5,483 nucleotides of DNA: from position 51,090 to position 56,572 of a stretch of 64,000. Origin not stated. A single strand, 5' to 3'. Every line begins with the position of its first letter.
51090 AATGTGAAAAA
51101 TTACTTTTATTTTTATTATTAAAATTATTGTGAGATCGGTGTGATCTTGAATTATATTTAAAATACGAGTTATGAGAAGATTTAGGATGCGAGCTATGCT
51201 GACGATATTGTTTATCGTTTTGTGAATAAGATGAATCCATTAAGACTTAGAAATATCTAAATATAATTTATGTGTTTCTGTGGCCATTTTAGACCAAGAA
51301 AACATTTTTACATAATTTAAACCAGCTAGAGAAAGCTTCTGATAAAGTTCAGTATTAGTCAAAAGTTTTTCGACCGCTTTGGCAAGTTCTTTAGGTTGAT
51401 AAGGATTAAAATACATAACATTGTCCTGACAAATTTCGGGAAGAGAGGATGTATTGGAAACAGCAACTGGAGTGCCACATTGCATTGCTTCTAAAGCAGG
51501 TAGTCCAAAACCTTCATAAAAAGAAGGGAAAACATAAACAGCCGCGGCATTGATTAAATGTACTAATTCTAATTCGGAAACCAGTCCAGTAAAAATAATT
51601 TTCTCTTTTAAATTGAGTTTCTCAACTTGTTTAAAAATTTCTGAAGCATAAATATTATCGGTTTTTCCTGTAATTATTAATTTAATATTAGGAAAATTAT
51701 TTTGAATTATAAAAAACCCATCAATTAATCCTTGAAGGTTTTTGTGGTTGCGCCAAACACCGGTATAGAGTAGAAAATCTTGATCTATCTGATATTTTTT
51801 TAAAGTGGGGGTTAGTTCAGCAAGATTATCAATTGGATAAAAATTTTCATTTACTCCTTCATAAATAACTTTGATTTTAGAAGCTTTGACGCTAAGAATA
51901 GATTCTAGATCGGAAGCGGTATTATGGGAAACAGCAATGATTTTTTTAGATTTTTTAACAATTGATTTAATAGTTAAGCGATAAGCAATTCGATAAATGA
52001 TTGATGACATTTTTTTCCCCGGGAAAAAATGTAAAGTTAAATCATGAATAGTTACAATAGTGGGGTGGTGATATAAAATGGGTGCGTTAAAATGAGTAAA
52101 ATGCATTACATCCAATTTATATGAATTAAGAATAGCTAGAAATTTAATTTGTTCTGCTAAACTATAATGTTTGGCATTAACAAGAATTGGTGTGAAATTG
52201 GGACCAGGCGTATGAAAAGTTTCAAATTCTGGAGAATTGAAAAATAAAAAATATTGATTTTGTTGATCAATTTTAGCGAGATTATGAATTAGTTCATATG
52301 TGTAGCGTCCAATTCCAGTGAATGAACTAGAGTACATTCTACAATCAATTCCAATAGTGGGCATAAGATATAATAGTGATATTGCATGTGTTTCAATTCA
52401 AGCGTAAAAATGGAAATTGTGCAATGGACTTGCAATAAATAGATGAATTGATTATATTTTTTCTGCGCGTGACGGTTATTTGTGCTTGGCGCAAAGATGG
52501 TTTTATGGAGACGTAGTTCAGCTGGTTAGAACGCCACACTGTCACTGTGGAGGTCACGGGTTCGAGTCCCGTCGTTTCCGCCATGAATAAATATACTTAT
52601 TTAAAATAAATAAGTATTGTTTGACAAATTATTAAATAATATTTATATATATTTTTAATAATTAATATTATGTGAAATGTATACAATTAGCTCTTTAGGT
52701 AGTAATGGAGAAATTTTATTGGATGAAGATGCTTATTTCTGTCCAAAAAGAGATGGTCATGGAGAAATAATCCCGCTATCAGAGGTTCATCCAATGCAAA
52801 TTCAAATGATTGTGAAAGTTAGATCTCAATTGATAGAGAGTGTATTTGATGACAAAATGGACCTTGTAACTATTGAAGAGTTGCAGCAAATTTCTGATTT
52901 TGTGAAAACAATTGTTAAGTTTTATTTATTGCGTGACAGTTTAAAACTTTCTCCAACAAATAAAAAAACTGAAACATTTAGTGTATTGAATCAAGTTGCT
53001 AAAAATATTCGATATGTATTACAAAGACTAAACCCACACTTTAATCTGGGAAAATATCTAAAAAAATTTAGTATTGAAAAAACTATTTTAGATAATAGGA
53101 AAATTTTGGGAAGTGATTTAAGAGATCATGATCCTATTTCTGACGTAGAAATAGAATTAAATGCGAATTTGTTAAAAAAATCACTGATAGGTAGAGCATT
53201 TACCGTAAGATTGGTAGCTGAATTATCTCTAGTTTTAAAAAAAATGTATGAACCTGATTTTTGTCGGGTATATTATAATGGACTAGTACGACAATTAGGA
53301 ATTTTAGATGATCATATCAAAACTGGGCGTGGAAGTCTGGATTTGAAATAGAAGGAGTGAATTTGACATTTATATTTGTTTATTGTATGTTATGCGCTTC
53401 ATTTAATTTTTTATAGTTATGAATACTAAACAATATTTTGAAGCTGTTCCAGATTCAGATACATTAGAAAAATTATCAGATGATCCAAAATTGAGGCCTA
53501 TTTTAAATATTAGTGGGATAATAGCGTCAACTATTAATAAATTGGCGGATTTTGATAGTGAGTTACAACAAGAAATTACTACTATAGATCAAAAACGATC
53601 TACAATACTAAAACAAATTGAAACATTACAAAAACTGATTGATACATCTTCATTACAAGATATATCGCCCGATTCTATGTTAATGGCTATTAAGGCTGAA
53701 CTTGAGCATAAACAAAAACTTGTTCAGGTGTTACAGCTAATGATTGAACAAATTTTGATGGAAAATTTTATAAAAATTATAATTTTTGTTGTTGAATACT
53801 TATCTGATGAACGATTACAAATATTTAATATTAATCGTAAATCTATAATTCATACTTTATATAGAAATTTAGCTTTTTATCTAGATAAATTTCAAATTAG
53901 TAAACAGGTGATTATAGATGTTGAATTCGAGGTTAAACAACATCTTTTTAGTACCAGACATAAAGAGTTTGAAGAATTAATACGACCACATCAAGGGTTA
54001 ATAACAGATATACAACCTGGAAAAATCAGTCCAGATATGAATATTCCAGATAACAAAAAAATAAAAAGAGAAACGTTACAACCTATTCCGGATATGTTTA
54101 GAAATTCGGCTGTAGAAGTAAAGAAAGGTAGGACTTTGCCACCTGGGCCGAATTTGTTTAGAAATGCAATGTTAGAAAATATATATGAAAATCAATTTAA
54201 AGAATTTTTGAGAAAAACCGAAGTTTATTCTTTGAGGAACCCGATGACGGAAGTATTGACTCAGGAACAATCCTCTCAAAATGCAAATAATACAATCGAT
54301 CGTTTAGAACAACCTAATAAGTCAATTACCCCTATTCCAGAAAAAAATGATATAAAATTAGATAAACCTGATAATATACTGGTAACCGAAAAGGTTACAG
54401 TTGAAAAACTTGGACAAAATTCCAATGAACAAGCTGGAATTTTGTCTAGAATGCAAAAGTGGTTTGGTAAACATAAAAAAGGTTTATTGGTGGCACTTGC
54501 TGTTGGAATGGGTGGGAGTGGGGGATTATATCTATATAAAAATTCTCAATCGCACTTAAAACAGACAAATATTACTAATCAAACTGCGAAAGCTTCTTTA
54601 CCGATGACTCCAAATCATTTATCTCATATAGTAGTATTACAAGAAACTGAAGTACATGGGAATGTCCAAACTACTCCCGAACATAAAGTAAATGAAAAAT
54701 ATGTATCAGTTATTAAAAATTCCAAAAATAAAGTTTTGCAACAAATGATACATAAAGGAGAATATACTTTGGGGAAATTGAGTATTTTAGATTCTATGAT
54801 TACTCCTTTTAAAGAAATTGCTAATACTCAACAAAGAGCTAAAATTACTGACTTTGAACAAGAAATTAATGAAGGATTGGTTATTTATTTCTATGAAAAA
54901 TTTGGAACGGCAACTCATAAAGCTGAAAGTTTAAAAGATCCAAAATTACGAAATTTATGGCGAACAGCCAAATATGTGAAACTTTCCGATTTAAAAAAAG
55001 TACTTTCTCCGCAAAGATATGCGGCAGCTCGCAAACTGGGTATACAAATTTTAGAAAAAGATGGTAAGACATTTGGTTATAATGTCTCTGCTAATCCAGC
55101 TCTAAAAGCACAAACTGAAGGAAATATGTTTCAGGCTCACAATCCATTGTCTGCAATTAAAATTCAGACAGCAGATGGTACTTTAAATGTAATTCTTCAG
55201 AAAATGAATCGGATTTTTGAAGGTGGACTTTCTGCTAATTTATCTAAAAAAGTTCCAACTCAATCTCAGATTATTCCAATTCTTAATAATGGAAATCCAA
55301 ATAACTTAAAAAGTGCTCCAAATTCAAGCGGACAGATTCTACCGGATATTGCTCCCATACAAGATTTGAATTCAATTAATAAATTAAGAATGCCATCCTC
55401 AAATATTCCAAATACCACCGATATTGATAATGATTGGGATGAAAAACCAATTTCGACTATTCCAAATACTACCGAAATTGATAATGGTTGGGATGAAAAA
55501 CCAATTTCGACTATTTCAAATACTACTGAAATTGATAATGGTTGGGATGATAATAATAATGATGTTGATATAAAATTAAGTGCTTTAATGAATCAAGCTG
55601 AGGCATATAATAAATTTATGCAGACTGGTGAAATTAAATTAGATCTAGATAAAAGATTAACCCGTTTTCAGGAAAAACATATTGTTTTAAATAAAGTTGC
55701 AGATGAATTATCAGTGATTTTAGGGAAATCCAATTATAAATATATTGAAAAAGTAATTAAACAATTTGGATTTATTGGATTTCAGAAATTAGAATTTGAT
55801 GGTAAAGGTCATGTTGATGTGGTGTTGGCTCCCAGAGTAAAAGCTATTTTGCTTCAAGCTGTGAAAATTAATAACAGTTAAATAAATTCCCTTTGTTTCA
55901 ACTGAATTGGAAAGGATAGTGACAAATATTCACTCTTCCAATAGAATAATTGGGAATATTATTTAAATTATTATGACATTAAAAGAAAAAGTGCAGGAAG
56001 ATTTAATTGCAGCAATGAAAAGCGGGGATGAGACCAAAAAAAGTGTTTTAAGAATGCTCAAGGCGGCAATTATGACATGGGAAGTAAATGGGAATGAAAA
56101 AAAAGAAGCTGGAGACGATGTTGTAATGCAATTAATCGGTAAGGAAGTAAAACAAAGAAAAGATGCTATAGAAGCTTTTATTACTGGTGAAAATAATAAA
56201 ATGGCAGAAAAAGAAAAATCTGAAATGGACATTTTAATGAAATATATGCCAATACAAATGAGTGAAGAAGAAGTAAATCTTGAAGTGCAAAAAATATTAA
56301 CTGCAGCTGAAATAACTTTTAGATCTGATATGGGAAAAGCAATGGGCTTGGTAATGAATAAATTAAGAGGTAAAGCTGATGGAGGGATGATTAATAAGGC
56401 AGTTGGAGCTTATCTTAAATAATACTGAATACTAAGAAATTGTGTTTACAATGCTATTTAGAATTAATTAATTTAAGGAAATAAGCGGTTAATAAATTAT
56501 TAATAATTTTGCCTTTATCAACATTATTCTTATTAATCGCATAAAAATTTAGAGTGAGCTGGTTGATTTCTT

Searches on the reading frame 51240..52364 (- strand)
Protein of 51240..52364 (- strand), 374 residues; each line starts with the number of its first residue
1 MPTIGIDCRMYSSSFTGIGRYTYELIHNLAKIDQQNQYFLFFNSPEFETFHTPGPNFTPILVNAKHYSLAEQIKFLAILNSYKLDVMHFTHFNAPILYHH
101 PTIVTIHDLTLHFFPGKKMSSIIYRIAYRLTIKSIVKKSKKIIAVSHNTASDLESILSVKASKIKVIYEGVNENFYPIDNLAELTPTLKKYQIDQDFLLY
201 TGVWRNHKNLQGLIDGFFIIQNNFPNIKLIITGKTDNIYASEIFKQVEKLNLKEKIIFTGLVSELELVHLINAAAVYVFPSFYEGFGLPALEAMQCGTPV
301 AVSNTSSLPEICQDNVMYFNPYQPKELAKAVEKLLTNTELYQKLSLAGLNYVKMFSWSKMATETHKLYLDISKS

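Call 17: search_protein_families(library=pfam, max_evalue=0.001, proteins=[window:51240-52364:-])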
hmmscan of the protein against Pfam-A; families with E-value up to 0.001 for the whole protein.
window:51240-52364:- (374 aa): 6 families
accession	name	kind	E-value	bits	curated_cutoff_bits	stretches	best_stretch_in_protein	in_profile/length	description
PF00534.26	Glycos_transf_1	-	2e-34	119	26.4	1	194-345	14-166/172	Glycosyl transferases group 1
PF13692.12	Glyco_trans_1_4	-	2.3e-26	93.2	27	1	198-337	4-142/142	Glycosyl transferases group 1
PF13439.12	Glyco_transf_4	-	4.4e-16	59.8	28.5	1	17-173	3-168/170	Glycosyltransferase Family 4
PF20706.3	GT4-conflict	-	1.7e-09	37.6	26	1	265-315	273-323/385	Family 4 Glycosyltransferase in conflict systems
PF13579.12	Glyco_trans_4_4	-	3.8e-05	24.5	29.7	1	16-168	1-156/158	Glycosyl transferase 4-like domain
PF13524.12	Glyco_trans_1_2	-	0.00011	22.6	25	1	250-352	27-129/144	Glycosyl transferase-like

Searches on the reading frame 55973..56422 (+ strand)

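Call 18: search_protein_families(library=pfam, max_evalue=0.001, proteins=[window:55973-56422:+])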
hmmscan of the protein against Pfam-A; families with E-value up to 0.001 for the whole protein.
window:55973-56422:+ (149 aa): 1 family
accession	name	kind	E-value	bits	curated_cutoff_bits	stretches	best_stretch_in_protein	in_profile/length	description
PF09424.15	YqeY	-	5e-37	127.6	27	1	4-148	1-143/143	Yqey-like protein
